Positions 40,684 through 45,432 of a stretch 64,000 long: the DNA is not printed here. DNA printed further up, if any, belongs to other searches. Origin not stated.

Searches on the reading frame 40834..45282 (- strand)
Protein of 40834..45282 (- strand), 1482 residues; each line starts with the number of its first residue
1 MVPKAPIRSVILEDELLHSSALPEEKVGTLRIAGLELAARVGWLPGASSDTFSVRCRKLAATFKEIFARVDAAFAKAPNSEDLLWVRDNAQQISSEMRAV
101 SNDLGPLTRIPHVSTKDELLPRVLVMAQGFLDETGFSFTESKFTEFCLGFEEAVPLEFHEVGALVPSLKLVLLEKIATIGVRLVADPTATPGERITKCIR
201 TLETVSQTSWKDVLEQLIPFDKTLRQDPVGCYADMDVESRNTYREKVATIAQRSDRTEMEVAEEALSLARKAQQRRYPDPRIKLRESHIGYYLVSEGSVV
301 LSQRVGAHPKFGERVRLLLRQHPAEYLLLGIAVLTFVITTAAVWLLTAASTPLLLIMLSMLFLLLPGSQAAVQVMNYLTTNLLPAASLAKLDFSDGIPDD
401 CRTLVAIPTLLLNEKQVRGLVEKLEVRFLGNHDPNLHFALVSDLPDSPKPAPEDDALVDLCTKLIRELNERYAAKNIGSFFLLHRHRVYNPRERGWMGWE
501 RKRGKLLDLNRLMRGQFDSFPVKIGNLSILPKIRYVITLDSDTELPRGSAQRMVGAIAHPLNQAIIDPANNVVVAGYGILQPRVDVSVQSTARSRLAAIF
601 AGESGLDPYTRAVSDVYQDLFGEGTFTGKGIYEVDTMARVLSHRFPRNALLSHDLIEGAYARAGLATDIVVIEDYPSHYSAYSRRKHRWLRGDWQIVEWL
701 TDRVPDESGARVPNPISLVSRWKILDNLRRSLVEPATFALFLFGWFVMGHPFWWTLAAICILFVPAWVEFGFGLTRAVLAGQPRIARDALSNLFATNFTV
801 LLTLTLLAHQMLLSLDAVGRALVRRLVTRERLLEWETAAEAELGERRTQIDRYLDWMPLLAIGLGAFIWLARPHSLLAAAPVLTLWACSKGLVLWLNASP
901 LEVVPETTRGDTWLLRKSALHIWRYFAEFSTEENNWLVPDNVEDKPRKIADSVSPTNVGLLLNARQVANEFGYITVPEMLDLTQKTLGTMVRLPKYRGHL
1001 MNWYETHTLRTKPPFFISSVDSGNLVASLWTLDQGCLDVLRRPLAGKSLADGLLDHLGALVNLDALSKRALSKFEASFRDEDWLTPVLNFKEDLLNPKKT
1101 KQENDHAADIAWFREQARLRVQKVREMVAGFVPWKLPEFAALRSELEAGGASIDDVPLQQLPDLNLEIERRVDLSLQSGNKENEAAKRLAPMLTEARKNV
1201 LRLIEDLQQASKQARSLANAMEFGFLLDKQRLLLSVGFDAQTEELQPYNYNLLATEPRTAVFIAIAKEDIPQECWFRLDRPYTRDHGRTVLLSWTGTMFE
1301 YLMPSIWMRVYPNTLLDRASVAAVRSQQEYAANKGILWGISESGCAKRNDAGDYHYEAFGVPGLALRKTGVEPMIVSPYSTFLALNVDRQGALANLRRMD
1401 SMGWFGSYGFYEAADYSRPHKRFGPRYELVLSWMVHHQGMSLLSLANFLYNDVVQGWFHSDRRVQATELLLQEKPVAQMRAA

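Call 56: search_protein_families(library=pfam, proteins=[window:40834-45282:-], max_evalue=0.0001)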
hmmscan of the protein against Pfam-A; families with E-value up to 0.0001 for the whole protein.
window:40834-45282:- (1482 aa): 1 family
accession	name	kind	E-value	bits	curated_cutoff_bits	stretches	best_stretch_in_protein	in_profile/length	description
PF10091.15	Glycoamylase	-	7e-20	71.9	27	1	1255-1460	8-219/221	Putative glucoamylase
